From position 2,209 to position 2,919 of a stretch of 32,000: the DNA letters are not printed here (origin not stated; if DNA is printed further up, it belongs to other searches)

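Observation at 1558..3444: Low-GC three-gene cassette: HTH-Panacea antitoxin, overlapping toxin-like ORF and membrane-tethered nuclease-fold protein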

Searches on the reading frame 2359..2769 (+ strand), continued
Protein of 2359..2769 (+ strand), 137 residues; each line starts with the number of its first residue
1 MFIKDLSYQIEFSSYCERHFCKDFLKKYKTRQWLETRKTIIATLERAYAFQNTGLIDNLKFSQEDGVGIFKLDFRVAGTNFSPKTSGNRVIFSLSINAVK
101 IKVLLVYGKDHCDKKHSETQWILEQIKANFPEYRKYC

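Call 58: fold_search(model_id=the predicted structure, library=viral)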
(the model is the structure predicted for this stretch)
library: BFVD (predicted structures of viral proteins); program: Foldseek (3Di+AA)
matches with E <= 10: 780; with E <= 0.001: 0
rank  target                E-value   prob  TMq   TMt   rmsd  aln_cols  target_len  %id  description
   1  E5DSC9                1.3e-02  0.72  0.35  0.38   9.1       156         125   11  Uncharacterized protein [Aeromonas phage 65]
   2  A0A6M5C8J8            1.4e-02  0.77  0.37  0.39   7.7       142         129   14  (no name in the UniProt tables at hand)
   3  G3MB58                3.9e-02  0.23  0.23  0.07  15.5       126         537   13  Gp678 [Bacillus phage G]
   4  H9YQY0                5.7e-02  0.97  0.49  0.65   4.5       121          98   12  (no name in the UniProt tables at hand)
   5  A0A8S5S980            7.3e-02  0.44  0.34  0.35   6.0       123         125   11  Uncharacterized protein [Phage sp. ctGns7]
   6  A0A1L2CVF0            7.3e-02  0.41  0.33  0.28  11.7       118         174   11  Uncharacterized protein [Pectobacterium phage vB_PcaM_CBB]
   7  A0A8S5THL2            8.3e-02  0.54  0.33  0.28   6.3       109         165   16  Cytotoxic translational repressor [Myoviridae sp. ctiv53]
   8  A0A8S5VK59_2          1.2e-01  0.44  0.32  0.06   5.7        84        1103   10  (no name in the UniProt tables at hand)
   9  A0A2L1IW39            1.3e-01  0.33  0.33  0.36   9.0       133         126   13  Uncharacterized protein [Streptomyces phage BillNye]
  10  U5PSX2                1.3e-01  0.12  0.23  0.23  10.8       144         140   17  Uncharacterized protein [Bacillus phage Blastoid]
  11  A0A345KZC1            1.6e-01  0.60  0.42  0.44   4.5       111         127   12  (no name in the UniProt tables at hand)
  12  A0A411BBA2            1.6e-01  0.41  0.38  0.31  14.5       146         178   10  (no name in the UniProt tables at hand)
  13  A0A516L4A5            1.9e-01  0.41  0.26  0.06   4.9        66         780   11  (no name in the UniProt tables at hand)
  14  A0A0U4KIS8            2.1e-01  0.38  0.39  0.33   8.7       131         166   11  (no name in the UniProt tables at hand)
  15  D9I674                2.1e-01  0.30  0.34  0.39   7.9       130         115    8  Uncharacterized protein [Acinetobacter phage 133]
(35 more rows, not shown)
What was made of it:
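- Tried and rejected: A BFVD viral fold search for gene 2 gave nothing significant; the best hit was E 0.013 (call 58).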

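Call 63: search_protein_families(library=pfam, proteins=[L014:6414-7211:-, L017:6414-9752:-, L019:6434-8908:-, L020:1321-2628:-, L024:6659-8341:+, L026:1845-3335:+, L027:6453-9083:-, L033:6528-8489:+, L036:6433-7671:+, L023:7299-8654:+], max_evalue=0.00001)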
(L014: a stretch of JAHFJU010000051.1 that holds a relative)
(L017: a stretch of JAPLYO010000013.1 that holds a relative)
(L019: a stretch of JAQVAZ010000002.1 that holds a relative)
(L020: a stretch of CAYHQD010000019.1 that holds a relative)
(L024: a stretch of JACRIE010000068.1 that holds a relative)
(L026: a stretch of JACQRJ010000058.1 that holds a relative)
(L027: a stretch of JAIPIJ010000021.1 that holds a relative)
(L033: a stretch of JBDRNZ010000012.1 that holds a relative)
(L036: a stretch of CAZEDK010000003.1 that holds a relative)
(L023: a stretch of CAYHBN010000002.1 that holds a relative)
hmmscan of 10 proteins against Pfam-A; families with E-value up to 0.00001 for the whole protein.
L014:6414-7211:- (266 aa): 1 family
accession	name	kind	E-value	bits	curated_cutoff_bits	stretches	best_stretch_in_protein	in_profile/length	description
PF00696.33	AA_kinase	-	7.4e-26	91.8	24.9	1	6-237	2-233/234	Amino acid kinase family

L017:6414-9752:- (1113 aa): 5 families
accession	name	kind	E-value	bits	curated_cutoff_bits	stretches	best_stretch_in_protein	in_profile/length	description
PF00580.27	UvrD-helicase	-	7.6e-58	196.8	23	2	251-392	137-270/271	UvrD/REP helicase N-terminal domain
PF13361.12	UvrD_C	-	1.3e-33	117.3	25.6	1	398-772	1-349/350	UvrD-like helicase C-terminal domain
PF13245.12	AAA_19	-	2.1e-17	64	25.1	1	18-377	1-133/134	AAA domain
PF12705.13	PDDEXK_1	-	8.5e-09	36.1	22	1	850-1086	2-226/247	PD-(D/E)XK nuclease superfamily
PF13538.12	UvrD_C_2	-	2.5e-08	34.1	27.4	0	745-768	28-51/52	UvrD-like helicase C-terminal domain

L019:6434-8908:- (825 aa): 7 families
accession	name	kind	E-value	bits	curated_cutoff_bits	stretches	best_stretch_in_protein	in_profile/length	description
PF07517.20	SecA_DEAD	-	2.6e-104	349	24.6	1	1-304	76-289/290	SecA DEAD-like domain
PF21090.3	P-loop_SecA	-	6.7e-78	261.4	27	2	320-420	1-101/205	SecA P-loop domain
PF07516.18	SecA_SW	-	1e-63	215.5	26.7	1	491-703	1-200/200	SecA Wing and Scaffold domain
PF01043.26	SecA_PP_bind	-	3.3e-39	134.3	23.5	1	152-261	2-110/110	SecA preprotein cross-linking domain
PF02810.21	SEC-C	-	3.1e-09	36.9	20.4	1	805-823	1-19/19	SEC-C motif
PF00270.35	DEAD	-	8.6e-06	26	26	0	19-136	18-131/167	DEAD/DEAH box helicase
PF00271.37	Helicase_C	-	9.3e-06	26.3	23.5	0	343-453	4-110/110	Helicase conserved C-terminal domain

L020:1321-2628:- (436 aa): 2 families
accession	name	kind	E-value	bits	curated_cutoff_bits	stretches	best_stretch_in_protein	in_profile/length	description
PF01171.26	ATP_bind_3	-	9.7e-60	201.8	27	1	17-189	2-181/182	PP-loop family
PF11734.13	TilS_C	-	2.7e-13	49.5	22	1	362-430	1-68/74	TilS substrate C-terminal domain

L024:6659-8341:+ (561 aa): 2 families
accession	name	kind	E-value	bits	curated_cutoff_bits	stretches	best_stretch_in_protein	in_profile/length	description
PF00920.27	ILVD_EDD_N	-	5.8e-133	443.4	27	1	39-356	1-316/316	Dihydroxy-acid/6-phosphogluconate dehydratase N-terminal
PF24877.1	ILV_EDD_C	-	1.3e-71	240.5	27.7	1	369-557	2-191/191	Dihydroxy-acid/6-phosphogluconate dehydratase C-terminal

L026:1845-3335:+ (497 aa): 1 family
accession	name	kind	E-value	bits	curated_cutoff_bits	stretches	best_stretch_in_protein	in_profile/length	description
PF11074.14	DUF2779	-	1.3e-39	135.7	23.3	1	301-427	1-126/126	Domain of unknown function(DUF2779)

L027:6453-9083:- (877 aa): 3 families
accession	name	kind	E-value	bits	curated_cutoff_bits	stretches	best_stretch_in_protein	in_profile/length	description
PF02896.24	PEP-utilizers_C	-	2.3e-79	267.1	22.8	1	524-873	5-291/293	PEP-utilising enzyme, PEP-binding domain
PF01326.24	PPDK_N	-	1.3e-55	189.5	27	2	18-303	2-225/328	Pyruvate phosphate dikinase, AMP/ATP-binding domain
PF00391.29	PEP-utilizers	-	8e-24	83.5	23.1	1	427-508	3-72/72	PEP-utilising enzyme, mobile domain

L033:6528-8489:+ (654 aa): 2 families
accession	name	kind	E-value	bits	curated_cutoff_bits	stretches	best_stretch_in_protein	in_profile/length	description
PF00012.26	HSP70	-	3.8e-256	851.5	20.6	1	4-600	1-598/599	Hsp70 protein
PF06723.19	MreB_Mbl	-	1.9e-15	57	27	1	115-369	76-316/327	MreB/Mbl protein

L036:6433-7671:+ (413 aa): 1 family
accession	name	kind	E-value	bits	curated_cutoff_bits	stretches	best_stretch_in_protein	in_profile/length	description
PF09903.14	DUF2130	-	4.4e-58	197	26.7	1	155-402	2-254/255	Uncharacterized protein conserved in bacteria (DUF2130)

L023:7299-8654:+ (452 aa): 4 families
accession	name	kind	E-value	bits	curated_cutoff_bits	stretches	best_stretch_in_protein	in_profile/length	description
PF03796.21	DnaB_C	-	6.1e-104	347.4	27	1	183-439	1-254/255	DnaB-like helicase C terminal domain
PF00772.26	DnaB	-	5.8e-32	110.2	23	1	6-106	2-102/103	DnaB-like helicase N terminal domain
PF13481.12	AAA_25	-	9.4e-07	29.1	27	1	187-360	18-187/195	AAA domain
PF06745.19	ATPase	-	1.5e-06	28.2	26.6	1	184-328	1-137/231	KaiC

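Call 64: search_protein_families(library=pfam, proteins=[L016:4012-4608:+, L018:5748-6449:-, L021:1208-2041:-, L022:6437-7156:-, L025:1679-2422:+, L029:6434-7123:-, L030:6545-7264:+, L031:473-1942:-, L032:6421-7233:+, L034:1499-2218:+], max_evalue=0.00001)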
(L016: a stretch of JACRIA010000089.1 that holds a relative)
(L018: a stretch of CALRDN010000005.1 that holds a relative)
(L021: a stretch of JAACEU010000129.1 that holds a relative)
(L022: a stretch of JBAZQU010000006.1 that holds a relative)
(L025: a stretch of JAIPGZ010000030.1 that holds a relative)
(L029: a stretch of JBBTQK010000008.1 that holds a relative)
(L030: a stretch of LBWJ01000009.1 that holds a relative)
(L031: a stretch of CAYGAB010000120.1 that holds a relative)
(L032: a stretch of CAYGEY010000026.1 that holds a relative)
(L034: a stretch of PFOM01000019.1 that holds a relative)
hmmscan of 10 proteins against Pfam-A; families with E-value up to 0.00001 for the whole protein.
L016:4012-4608:+ (199 aa): 1 family
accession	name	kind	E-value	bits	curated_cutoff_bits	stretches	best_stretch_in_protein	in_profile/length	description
PF07929.16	PRiA4_ORF3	-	1.1e-16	61.5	26.6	1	53-192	2-128/173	Plasmid pRiA4b ORF-3-like protein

L018:5748-6449:- (234 aa): 2 families
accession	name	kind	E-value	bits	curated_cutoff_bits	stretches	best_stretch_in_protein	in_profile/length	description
PF06414.18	Zeta_toxin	-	8.6e-36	123.7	22.3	1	31-200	10-187/199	Zeta toxin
PF13671.12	AAA_33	-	5.9e-06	27.1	27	0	40-169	2-132/143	AAA domain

L021:1208-2041:- (278 aa): 1 family
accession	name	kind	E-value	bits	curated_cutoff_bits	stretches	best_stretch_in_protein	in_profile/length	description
PF01040.23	UbiA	-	2.8e-25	89.5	34.2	1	25-245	7-225/250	UbiA prenyltransferase family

L022:6437-7156:- (240 aa): 0 families

L025:1679-2422:+ (248 aa): 0 families

L029:6434-7123:- (230 aa): 0 families

L030:6545-7264:+ (240 aa): 3 families
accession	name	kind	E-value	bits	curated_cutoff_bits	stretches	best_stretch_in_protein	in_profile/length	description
PF13274.11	SocA_Panacea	-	2.1e-18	67.7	25.7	1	102-210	1-112/113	Antitoxin SocA-like, Panacea domain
PF01381.28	HTH_3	-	3.4e-10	40.2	23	1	7-55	1-49/55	Helix-turn-helix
PF12844.13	HTH_19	-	3.1e-06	27.4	30.2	0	6-56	3-53/64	Helix-turn-helix domain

L031:473-1942:- (490 aa): 1 family
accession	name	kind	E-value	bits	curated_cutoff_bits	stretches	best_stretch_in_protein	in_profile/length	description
PF00395.25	SLH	-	9.7e-23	80.3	20.8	1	433-481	2-44/44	S-layer homology domain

L032:6421-7233:+ (271 aa): 1 family
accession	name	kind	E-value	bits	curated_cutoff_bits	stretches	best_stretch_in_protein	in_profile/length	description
PF01177.27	Asp_Glu_race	-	1.4e-16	61.3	31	1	21-216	22-208/211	Asp/Glu/Hydantoin racemase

L034:1499-2218:+ (240 aa): 0 families
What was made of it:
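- Immediate neighbours differ in every lineage and are mostly housekeeping genes: SecA, DnaK, DnaB, TilS, IlvD, PPDK, UvrD/AddA-like (calls 63, 64).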

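Call 74: search_protein_families(library=pfam, proteins=[L030:7251-7598:+], max_evalue=0.001)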
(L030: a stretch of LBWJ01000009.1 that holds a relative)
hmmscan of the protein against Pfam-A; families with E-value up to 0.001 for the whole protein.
L030:7251-7598:+ (116 aa): 0 families
